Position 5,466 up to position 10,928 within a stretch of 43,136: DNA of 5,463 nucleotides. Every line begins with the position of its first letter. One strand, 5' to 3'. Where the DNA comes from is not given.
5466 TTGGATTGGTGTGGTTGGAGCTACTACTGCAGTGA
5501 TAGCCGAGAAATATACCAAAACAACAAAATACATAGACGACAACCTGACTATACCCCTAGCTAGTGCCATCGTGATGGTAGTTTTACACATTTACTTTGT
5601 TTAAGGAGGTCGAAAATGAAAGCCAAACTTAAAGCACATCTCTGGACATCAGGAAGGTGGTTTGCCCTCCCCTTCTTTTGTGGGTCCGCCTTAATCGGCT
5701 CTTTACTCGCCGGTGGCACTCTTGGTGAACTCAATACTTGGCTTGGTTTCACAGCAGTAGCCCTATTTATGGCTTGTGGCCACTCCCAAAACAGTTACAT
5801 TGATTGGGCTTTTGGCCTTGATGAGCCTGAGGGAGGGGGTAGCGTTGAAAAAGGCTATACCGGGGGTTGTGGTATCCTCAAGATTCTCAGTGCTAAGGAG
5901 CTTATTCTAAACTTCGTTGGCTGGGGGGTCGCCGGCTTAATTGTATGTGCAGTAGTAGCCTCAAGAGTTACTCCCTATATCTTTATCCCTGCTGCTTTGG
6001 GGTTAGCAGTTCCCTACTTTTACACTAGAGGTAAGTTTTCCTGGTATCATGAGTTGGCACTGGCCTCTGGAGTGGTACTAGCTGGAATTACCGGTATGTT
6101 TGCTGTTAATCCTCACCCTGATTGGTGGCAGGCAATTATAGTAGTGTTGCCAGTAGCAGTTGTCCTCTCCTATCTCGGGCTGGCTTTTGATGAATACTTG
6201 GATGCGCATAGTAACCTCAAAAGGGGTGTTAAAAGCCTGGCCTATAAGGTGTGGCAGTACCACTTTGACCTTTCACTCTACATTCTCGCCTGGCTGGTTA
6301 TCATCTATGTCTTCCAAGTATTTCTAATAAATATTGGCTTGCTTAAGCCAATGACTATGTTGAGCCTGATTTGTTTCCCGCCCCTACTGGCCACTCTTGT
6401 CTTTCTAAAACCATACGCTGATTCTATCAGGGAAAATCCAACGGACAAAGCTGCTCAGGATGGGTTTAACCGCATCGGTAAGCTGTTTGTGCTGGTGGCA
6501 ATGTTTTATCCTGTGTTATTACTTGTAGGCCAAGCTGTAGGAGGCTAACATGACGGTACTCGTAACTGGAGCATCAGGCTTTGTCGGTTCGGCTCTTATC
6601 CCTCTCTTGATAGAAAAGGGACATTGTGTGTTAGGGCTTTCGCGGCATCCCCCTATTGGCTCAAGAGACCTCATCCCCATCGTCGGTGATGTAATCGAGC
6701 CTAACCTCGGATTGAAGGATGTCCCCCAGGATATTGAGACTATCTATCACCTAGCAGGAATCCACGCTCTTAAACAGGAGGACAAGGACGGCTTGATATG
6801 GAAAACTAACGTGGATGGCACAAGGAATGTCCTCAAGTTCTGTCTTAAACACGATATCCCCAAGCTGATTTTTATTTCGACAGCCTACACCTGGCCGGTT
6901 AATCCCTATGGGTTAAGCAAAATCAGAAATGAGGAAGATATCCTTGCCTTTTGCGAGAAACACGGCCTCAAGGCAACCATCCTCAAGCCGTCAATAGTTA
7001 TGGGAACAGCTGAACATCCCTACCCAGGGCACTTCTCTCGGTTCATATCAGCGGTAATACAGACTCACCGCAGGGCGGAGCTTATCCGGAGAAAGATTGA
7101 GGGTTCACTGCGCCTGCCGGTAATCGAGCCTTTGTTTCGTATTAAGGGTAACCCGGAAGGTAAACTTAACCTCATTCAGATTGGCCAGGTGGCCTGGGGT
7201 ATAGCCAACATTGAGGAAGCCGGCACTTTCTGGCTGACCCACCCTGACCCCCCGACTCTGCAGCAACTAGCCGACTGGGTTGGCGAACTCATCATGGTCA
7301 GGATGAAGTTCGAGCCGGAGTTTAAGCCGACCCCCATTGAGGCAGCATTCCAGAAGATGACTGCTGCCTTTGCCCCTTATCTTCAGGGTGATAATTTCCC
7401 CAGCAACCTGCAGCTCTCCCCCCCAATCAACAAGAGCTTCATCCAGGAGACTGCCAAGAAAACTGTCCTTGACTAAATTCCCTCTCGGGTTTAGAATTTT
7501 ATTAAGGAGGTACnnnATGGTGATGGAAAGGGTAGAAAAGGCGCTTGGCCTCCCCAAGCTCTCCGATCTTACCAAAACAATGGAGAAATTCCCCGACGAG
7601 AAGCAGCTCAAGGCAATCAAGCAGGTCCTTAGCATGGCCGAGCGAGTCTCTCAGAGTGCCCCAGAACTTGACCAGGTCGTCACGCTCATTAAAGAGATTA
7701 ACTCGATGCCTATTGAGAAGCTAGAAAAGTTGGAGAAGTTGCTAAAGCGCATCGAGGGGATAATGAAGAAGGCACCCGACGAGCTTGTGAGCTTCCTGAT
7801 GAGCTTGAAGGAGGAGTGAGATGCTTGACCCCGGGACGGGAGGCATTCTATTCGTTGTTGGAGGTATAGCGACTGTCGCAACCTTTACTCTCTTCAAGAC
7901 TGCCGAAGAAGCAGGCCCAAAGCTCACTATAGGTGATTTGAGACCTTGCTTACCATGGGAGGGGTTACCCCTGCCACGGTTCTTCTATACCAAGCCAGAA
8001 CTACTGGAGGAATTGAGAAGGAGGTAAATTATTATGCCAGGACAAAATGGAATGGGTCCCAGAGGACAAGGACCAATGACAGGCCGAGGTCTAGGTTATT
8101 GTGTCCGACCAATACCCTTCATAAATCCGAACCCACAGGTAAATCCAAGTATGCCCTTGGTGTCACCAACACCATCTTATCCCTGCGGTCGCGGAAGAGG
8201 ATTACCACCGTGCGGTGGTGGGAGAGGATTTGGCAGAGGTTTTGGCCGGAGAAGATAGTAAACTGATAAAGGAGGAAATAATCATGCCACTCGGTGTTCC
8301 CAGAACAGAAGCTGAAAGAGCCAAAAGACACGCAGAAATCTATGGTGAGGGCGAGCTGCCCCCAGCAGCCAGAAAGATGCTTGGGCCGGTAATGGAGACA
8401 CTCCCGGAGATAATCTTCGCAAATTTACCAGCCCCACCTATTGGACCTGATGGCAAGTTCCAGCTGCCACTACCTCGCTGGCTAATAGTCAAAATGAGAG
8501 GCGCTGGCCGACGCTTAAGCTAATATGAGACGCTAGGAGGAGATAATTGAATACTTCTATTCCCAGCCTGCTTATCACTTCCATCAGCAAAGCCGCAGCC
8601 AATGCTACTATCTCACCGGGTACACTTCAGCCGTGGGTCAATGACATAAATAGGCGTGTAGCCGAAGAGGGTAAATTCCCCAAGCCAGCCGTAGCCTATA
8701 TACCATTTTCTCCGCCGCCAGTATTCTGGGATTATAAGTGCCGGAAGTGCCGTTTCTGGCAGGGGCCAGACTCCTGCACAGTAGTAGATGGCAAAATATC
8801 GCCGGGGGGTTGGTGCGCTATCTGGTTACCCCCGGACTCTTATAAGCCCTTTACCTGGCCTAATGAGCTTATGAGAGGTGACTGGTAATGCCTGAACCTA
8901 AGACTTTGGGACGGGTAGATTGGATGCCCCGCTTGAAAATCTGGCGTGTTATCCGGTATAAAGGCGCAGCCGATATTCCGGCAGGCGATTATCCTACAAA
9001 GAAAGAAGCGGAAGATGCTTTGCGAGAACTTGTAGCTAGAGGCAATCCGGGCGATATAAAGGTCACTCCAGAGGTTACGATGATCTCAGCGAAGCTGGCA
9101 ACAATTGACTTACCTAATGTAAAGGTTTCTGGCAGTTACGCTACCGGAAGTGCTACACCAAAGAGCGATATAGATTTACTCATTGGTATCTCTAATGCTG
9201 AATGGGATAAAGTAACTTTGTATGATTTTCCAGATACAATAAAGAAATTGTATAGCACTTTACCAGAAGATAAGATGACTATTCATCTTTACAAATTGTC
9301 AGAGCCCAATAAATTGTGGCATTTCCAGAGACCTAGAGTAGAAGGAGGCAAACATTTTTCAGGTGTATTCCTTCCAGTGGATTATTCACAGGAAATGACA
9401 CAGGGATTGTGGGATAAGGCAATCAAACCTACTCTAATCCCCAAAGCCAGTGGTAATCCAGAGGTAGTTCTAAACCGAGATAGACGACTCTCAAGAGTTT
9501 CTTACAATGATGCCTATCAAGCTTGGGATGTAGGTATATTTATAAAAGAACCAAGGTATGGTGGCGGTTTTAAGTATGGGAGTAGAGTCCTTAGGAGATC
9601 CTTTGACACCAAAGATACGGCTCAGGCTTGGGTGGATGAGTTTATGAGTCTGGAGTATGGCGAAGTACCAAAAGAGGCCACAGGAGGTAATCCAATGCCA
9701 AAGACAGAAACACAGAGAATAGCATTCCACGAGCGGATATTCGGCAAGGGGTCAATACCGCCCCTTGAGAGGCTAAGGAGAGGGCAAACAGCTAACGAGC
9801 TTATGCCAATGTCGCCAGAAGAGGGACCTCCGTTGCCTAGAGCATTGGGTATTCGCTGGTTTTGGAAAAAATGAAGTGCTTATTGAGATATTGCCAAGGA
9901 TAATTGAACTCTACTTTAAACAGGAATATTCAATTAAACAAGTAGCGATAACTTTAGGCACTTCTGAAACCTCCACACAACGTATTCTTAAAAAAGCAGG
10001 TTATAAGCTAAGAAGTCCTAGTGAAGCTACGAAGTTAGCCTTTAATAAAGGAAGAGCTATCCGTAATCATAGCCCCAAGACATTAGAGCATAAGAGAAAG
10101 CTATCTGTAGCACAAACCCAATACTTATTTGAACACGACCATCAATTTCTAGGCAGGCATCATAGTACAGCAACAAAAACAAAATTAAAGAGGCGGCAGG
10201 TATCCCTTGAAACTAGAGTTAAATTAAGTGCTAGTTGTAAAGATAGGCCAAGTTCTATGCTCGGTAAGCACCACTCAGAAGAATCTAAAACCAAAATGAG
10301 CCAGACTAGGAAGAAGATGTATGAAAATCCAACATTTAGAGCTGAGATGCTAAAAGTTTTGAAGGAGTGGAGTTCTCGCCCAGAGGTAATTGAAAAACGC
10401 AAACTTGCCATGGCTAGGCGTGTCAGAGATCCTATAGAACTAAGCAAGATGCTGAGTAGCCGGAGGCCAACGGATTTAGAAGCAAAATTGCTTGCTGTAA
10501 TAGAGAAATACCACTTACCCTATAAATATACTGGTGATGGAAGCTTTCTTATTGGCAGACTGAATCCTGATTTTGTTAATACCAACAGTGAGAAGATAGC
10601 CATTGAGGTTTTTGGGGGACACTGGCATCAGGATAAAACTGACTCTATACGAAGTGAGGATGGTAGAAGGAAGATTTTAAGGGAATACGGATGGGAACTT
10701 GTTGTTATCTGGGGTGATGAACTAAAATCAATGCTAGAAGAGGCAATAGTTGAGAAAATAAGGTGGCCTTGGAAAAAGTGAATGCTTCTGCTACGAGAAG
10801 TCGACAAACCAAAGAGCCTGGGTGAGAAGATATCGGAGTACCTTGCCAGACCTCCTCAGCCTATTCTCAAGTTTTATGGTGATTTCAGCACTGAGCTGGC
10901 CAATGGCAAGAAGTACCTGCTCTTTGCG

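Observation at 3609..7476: Virus-borne polyprenyl-lipid cassette: polyprenol-kinase-like + UbiA prenyltransferase + SDR epimerase/dehydratase, co-transcribed with an Mrp-like ATPase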

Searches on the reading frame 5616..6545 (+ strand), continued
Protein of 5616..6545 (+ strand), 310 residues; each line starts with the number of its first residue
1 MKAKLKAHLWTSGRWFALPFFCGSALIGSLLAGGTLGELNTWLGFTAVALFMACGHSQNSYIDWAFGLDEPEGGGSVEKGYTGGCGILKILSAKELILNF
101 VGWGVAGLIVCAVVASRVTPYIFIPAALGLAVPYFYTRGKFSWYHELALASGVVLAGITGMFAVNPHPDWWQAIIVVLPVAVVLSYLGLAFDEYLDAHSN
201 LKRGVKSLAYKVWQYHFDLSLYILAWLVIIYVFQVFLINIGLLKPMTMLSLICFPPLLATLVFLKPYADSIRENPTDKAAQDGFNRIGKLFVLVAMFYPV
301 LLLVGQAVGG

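Call 81: search_dna_similar(query=L004:1137-2291:-, collection=phages, mode=protein, max_evalue=0.001, max_rows=8)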
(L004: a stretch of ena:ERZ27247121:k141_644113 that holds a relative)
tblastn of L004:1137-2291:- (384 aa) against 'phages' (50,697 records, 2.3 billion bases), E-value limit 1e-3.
No match.

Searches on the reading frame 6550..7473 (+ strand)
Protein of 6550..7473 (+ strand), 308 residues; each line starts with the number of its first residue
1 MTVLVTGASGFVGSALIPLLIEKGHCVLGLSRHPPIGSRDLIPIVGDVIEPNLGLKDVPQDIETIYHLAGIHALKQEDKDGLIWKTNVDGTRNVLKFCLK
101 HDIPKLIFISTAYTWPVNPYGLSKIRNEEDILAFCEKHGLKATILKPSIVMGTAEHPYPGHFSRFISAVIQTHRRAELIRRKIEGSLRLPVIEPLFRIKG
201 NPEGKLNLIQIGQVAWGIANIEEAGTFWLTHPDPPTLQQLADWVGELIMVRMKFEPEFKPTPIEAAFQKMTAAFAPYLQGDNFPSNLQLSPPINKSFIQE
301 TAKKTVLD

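Call 3: search_protein_families(library=pfam, proteins=[window:6550-7473:+], max_evalue=1)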
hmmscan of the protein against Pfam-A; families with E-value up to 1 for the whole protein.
window:6550-7473:+ (308 aa): 8 families
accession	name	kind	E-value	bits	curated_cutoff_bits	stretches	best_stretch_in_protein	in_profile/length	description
PF01370.27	Epimerase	-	3e-25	89.5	20.9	1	3-175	1-195/240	NAD dependent epimerase/dehydratase family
PF07993.18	NAD_binding_4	-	1.2e-17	64.3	20.1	3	41-114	63-140/258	Male sterility protein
PF01073.25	3Beta_HSD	-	1e-14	54.7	22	1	4-115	1-120/280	3-beta hydroxysteroid dehydrogenase/isomerase family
PF02719.21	Polysacc_synt_2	-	2.9e-10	40.3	20.2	1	41-138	56-156/293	Polysaccharide biosynthesis protein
PF16363.11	GDP_Man_Dehyd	-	7.7e-10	39.2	27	1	4-112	1-130/332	GDP-mannose 4,6 dehydratase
PF04321.23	RmlD_sub_bind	-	4.5e-09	36.2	27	1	1-153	1-154/287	RmlD substrate binding domain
PF13460.12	NAD_binding_10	-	0.00024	21.4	27.2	1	7-148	1-144/184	NAD(P)H-binding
PF01113.26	DapB_N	-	0.15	12.6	25.6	1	1-104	1-93/124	Dihydrodipicolinate reductase, N-terminus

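Call 4: search_protein_families(library=ncbifam, proteins=[window:6550-7473:+], max_evalue=1)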
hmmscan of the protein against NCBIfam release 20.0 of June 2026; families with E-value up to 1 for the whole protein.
window:6550-7473:+ (308 aa): 41 families (the best 25 are shown)
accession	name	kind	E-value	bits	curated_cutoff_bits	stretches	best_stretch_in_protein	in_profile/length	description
TIGR03466.1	HpnA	hypoth_equivalog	5.1e-17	61.8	367.65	1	1-112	1-114/327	hopanoid-associated sugar epimerase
TIGR01746.1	Thioester-redct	subfamily_domain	2.4e-13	50.1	213.35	2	42-115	64-140/371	thioester reductase domain-containing protein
NF042423.1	oxyalk_red_Shew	equivalog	1.1e-12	47.7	580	1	2-112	10-119/331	2-alkyl-3-oxoalkanoate reductase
NF042422.1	oxyalk_red_OleD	equivalog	1.1e-11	44.7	580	1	1-112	1-111/329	2-alkyl-3-oxoalkanoate reductase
TIGR04180.1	EDH_00030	hypoth_equivalog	2.9e-11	43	475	1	3-114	1-124/297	NAD-dependent 4,6-dehydratase LegB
TIGR01179.1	galE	equivalog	1.7e-09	37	262.3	1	3-153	2-179/332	UDP-glucose 4-epimerase GalE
NF005539.0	PRK07201.1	equivalog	2.6e-09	36.4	549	1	1-99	1-113/657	SDR family oxidoreductase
NF052578.1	StrlDmthSdmBMthl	equivalog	1.2e-08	35.1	600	1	1-124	1-126/328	sterol demethylase protein SdmB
NF043036.1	ErythonDh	equivalog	1.9e-08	33.9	325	1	1-111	1-125/321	D-erythronate dehydrogenase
NF047837.1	UDPAcbARedWbcJ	equivalog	3.8e-08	32.6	500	1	1-157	1-140/372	UDP-2-acetamido-2,6-beta-L-arabino-hexul-4-ose reductase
TIGR01777.1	yfcH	hypoth_equivalog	1.2e-07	31.6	207.35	1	3-111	1-110/292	TIGR01777 family oxidoreductase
NF041293.1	G6PDh_Azf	equivalog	1.4e-07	31.2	400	1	2-112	4-116/252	NAD-dependent glucose-6-phosphate dehydrogenase Azf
TIGR02197.1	heptose_epim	equivalog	1.8e-07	30.6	274.6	1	3-126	1-129/316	ADP-glyceromanno-heptose 6-epimerase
NF004520.0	PRK05865.1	equivalog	2.7e-07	28.9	1509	1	1-124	1-106/854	sugar epimerase family protein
TIGR03589.1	PseB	equivalog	2.8e-07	29.8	407.75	1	44-139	58-154/324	UDP-N-acetylglucosamine 4,6-dehydratase (inverting)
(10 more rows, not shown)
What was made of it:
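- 6550..7476 (+): 308-aa extended SDR (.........; catalytic Y120-x3-K124) with a C-terminal half that matches nothing known. PF01370 3e-25, NAD_binding_4 1.2e-17, HpnA 5e-17, thioester-reductase domain 2.4e-13 (calls 3, 4).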

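Call 5: search_protein_families(library=phrogs, proteins=[window:6550-7473:+], max_evalue=1)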
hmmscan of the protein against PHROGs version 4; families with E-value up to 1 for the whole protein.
window:6550-7473:+ (308 aa): 1 family
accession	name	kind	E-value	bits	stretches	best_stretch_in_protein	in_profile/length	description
phrog_540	-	DNA, RNA and nucleotide metabolism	1.3e-29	104.1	1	1-174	293-482/715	nucleotide-sugar epimerase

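Call 41: search_solved_structures(query=window:6550-7473:+, max_evalue=0.001, show_alignments=1)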
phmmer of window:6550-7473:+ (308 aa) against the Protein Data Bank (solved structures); distinct sequences matched with E-value up to 0.001: 49.
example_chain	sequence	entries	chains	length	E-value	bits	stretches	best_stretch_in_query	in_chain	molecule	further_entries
3wj7_A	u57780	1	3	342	3.9e-12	49.4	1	3-153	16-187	Putative oxidoreductase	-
3a1n_A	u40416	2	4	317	1.7e-09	40.7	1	3-113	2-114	NDP-sugar epimerase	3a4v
3a9w_A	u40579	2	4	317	4.6e-09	39.3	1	3-113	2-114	NDP-sugar epimerase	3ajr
4zrm_A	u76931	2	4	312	6.3e-09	38.8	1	1-159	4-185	UDP-glucose 4-epimerase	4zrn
4id9_A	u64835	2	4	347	1.6e-08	37.5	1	3-120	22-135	SHORT-CHAIN DEHYDROGENASE/REDUCTASE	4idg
6wjb_A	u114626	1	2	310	3.2e-08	36.5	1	3-157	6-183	NAD-dependent epimerase/dehydratase family protein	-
8fet_A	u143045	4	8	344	1.4e-07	34.4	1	2-36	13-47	3-deoxyanthocyanidin synthase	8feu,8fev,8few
6wj9_A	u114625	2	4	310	1.5e-07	34.3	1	3-119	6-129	NAD-dependent epimerase/dehydratase family protein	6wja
6kv9_A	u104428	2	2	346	2.5e-07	33.6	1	3-168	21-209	MoeE5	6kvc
7ys8_A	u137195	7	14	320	1.3e-06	31.2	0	1-158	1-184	UDP-glucose 4-epimerase | UDP-glucose 4-epimerase along with EC 5.1.3.2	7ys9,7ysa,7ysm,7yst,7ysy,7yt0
3vps_A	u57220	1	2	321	1.3e-06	31.2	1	3-113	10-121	NAD-dependent epimerase/dehydratase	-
8w3u_A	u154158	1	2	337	2.7e-06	30.2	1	3-114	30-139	dTDP-glucose 4,6-dehydratase related protein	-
9ar1_A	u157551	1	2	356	3.2e-06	30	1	3-114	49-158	dTDP-glucose 4,6-dehydratase related protein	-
6nbr_A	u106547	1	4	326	5.2e-06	29.3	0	83-120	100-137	Kavalactone reductase 1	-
9m3k_A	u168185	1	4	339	6.2e-06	29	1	2-120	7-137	ketoreductase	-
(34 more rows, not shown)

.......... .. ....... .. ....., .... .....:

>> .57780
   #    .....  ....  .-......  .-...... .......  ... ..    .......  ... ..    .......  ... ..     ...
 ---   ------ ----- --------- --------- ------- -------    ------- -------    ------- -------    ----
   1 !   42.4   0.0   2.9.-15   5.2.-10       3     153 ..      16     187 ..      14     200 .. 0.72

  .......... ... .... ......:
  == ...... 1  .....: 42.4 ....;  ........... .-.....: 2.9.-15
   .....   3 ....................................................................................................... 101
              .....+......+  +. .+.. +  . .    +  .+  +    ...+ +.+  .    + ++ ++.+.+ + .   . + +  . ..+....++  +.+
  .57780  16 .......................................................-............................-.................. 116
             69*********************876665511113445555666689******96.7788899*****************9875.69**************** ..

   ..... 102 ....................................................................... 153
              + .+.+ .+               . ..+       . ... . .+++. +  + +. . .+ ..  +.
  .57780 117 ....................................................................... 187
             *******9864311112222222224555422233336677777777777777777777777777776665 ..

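Call 88: search_solved_structures(query=A7, max_evalue=0.001, show_alignments=2)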
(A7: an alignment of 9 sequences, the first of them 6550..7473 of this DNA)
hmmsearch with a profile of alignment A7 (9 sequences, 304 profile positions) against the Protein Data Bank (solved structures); distinct sequences matched with E-value up to 0.001: 180 (the best 60 are shown).
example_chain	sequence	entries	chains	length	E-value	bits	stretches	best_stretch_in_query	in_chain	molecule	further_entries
8rdg_A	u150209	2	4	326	2.2e-14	56.7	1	1-115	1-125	SDR family NAD(P)-dependent oxidoreductase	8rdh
8rdi_A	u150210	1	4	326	2.6e-14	56.5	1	1-114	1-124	SDR family NAD(P)-dependent oxidoreductase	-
3wj7_A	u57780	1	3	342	5.3e-14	55.4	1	4-116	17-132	Putative oxidoreductase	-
6bwl_A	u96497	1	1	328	3.9e-13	52.6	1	1-122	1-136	Pal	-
4u7w_A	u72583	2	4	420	1.3e-12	50.9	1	2-112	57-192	MxaA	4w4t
3a1n_A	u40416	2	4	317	1.6e-12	50.5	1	3-111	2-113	NDP-sugar epimerase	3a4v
3a9w_A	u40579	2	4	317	1.8e-12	50.4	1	3-111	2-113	NDP-sugar epimerase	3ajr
8w3u_A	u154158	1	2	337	3.5e-12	49.5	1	2-113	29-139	dTDP-glucose 4,6-dehydratase related protein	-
9ar1_A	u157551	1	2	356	3.9e-12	49.3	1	2-112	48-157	dTDP-glucose 4,6-dehydratase related protein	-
1kvs_A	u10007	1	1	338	9.4e-12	48.1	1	1-118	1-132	UDP-GALACTOSE 4-EPIMERASE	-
9m3k_A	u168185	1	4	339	1.9e-11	47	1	2-116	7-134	ketoreductase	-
1lrj_A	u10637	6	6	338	2.3e-11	46.8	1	1-118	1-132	UDP-glucose 4-epimerase | UDP-GALACTOSE 4-EPIMERASE | UDP-GALACTOSE-4-EPIMERASE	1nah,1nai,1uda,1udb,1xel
1lrk_A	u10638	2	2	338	2.3e-11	46.8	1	1-118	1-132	UDP-glucose 4-epimerase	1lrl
2pk3_A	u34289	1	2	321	2.3e-11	46.8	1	1-104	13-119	GDP-6-deoxy-D-lyxo-4-hexulose reductase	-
6jkg_A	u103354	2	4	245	2.5e-11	46.7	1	5-113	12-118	Sterol-4-alpha-carboxylate 3-dehydrogenase, decarboxylating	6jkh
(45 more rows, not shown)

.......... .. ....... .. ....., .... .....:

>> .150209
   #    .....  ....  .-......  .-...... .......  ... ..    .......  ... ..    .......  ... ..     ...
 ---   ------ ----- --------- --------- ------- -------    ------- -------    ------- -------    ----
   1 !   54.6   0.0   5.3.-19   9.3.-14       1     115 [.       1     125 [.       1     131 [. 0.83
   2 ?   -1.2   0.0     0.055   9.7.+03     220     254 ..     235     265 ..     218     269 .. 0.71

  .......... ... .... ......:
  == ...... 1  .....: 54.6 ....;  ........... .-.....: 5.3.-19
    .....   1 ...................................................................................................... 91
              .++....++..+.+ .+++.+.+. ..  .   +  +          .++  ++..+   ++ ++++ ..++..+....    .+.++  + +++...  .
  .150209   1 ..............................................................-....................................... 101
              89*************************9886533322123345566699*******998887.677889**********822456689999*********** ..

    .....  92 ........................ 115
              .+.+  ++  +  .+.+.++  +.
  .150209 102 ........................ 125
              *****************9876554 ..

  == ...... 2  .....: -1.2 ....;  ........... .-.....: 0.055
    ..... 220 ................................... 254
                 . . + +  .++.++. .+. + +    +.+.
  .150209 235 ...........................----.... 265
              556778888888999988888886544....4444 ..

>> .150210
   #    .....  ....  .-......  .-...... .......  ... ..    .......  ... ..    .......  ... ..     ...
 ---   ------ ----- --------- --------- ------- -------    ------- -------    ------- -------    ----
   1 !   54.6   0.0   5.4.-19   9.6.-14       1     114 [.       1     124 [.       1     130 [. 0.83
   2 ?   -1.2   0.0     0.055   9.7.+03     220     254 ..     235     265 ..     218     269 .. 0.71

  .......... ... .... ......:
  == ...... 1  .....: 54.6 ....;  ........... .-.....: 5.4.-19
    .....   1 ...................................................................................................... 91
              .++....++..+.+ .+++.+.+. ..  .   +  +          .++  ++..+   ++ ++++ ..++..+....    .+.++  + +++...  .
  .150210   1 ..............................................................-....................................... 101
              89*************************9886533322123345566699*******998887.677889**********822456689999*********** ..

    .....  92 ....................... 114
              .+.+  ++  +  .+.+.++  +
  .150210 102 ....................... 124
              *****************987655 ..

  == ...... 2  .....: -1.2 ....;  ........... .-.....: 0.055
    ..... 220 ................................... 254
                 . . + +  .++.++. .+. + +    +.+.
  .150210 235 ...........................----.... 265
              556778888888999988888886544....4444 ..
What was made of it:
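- On NDP-sugar epimerase/dehydratase (functional class): Lipid-acting relatives (HpnA, thioester reductase, OleD, NSDHL) score as well as sugar enzymes (calls 4, 41, 88).
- The SDR's substrate-binding half matches nothing (call 88). The SDR hits the 'epimerase' Pfam family and many NDP-sugar epimerase structures (calls 3, 41, 88).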

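Call 95: find_related_loci(query=A7, collection=viral_contigs, flank=6000)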
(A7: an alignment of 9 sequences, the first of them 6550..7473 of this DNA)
Query A7 (308 aa) in viral_contigs; peptide patterns used: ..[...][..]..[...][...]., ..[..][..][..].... (x = any residue, [..] = any of these).
174 stretches matched a pattern; 5 encode a relative of the query (tblastn E <= 1e-3); 5 distinct loci.
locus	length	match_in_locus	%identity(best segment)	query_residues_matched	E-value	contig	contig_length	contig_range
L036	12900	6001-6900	60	2-305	5e-120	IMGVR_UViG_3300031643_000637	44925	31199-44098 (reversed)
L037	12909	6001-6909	57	1-304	9e-111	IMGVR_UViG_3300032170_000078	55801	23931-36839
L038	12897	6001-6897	56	1-301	6e-105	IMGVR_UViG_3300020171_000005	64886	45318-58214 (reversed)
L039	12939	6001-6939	38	1-308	9e-69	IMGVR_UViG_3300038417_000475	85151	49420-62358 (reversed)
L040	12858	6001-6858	51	1-288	1e-89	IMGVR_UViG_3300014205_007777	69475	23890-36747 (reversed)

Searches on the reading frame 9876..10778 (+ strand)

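Call 47: search_protein_families(library=phrogs, proteins=[window:9876-10778:+], max_evalue=0.01)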
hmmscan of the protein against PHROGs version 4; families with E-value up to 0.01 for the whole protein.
window:9876-10778:+ (301 aa): 5 families
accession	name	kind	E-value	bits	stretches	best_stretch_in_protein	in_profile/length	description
phrog_15427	-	DNA, RNA and nucleotide metabolism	0.00068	20.3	0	116-286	106-256/270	endonuclease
phrog_314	-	DNA, RNA and nucleotide metabolism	0.0021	18.1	0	93-158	284-341/574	homing endonuclease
phrog_13076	-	DNA, RNA and nucleotide metabolism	0.0027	18.3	0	261-287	94-121/154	endonuclease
phrog_655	-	DNA, RNA and nucleotide metabolism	0.0038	18.2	1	87-255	112-200/343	homing endonuclease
phrog_15526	-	unknown function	0.0048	17.9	0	120-150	80-108/168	-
